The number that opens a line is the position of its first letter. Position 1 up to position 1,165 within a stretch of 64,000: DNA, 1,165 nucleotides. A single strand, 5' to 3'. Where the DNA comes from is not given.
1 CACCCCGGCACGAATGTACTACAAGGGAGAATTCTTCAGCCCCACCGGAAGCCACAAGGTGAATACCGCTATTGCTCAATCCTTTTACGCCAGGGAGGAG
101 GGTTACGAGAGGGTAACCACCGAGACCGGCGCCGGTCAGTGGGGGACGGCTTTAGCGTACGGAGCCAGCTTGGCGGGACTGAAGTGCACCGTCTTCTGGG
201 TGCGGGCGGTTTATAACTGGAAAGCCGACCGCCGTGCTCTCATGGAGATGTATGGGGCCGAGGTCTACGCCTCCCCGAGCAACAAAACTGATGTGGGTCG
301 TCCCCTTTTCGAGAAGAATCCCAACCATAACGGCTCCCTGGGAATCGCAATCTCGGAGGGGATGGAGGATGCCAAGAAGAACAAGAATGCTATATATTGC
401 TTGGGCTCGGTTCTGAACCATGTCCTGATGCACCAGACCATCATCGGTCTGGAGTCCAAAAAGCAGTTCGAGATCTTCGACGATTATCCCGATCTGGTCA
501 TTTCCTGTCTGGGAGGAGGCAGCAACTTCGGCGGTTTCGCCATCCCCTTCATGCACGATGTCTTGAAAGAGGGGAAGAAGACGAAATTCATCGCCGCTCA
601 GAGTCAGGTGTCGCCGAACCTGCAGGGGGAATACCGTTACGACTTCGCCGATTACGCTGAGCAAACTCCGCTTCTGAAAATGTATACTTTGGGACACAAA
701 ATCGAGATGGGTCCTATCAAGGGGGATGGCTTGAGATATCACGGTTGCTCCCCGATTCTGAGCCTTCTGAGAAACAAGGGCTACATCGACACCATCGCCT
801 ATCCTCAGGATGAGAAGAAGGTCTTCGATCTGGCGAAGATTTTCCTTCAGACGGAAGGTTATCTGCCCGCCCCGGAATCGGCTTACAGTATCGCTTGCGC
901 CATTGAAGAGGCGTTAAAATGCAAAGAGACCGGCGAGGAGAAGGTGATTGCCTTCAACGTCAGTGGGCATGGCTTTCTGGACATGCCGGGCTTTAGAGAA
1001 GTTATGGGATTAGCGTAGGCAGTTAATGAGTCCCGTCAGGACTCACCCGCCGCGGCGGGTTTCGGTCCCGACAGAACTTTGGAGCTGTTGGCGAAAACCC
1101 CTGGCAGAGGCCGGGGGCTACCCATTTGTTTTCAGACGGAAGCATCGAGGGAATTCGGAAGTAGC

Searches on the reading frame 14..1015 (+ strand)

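Call 11: search_protein_families(library=pfam, proteins=[window:14-1015:+], max_evalue=0.00001)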
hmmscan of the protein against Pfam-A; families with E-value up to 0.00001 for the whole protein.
window:14-1015:+ (334 aa): 1 family
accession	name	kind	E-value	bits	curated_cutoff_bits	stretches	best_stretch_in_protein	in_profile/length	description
PF00291.31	PALP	-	3.6e-30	105.8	35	1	2-318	25-295/295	Pyridoxal-phosphate dependent enzyme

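Call 30: search_protein_families(library=ncbifam, proteins=[window:14-1015:+], max_evalue=0.00001)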
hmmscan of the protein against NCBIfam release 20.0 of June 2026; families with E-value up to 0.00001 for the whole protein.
window:14-1015:+ (334 aa): 9 families
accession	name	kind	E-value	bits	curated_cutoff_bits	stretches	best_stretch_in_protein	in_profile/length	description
NF009057.0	PRK12391.1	equivalog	4.8e-141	470.3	366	1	1-331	98-426/441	TrpB-like pyridoxal phosphate-dependent enzyme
TIGR01415.1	trpB_rel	hypoth_equivalog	4.7e-139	463.7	518.85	1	1-330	87-415/419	TrpB-like pyridoxal phosphate-dependent enzyme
TIGR00263.1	trpB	equivalog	3.1e-32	112.1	392.45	1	2-326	69-380/385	tryptophan synthase subunit beta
NF010376.0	PRK13803.1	equivalog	8.9e-32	110.7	819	1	2-331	278-595/600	bifunctional phosphoribosylanthranilate isomerase/tryptophan synthase subunit beta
NF010375.0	PRK13802.1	equivalog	2.7e-24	85.3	1386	1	2-325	350-667/695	bifunctional indole-3-glycerol phosphate synthase/tryptophan synthase subunit beta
NF004996.0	PRK06381.1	equivalog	1.3e-12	47.4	266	1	1-89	33-117/319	threonine synthase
NF006050.0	PRK08197.1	equivalog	2.7e-06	26.4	303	0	2-99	99-192/406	threonine synthase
NF005292.0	PRK06815.1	equivalog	4.6e-06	25.9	371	0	2-90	39-124/320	threonine/serine dehydratase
NF040741.1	ornith_OrtB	equivalog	4.6e-06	25.4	550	0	3-69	86-149/464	2-amino-4-oxopentanoate thiolase subunit OrtB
